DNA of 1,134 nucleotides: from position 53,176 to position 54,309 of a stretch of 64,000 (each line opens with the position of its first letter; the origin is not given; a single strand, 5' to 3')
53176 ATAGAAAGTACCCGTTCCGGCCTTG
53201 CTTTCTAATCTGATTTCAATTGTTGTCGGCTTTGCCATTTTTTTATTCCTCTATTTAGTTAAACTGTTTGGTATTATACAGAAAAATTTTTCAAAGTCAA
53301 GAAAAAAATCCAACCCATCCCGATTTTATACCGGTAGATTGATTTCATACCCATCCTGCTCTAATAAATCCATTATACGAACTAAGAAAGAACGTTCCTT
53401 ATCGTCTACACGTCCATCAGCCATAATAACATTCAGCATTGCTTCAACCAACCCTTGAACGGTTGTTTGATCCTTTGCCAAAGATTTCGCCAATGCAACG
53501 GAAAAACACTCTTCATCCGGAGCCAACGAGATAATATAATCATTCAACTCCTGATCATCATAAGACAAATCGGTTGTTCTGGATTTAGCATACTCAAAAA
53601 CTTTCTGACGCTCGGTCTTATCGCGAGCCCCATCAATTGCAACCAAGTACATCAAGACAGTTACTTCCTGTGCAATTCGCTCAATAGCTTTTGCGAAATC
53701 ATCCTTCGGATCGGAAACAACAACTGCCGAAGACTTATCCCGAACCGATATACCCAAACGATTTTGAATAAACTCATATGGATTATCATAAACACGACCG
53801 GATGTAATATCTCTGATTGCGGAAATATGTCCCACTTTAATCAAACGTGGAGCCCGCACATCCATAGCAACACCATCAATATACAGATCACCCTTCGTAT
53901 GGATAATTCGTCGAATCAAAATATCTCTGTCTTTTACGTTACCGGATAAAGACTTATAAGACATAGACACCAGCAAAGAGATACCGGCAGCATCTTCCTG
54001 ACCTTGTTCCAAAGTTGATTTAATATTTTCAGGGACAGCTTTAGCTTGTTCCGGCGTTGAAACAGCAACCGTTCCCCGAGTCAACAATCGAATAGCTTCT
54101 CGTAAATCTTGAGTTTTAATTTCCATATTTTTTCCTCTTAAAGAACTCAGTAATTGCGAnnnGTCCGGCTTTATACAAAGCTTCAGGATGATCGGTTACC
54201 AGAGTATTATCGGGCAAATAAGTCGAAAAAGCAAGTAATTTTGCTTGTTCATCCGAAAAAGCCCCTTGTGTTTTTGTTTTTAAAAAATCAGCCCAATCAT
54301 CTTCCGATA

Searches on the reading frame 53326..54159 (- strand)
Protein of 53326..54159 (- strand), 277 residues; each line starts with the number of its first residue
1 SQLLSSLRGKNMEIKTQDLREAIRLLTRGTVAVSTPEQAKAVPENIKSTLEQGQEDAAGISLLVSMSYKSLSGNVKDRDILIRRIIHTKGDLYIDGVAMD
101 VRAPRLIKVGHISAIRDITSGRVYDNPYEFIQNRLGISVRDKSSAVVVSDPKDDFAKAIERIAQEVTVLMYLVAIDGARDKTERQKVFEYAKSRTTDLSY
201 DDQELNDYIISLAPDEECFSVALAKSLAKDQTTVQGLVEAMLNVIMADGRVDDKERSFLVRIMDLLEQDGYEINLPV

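Call 18: find_encoding_contigs(protein=window:53326-54159:-, flank=10000, max_places=1)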
Protein window:53326-54159:- (277 aa): no gene with exactly this product is on record in the collection.
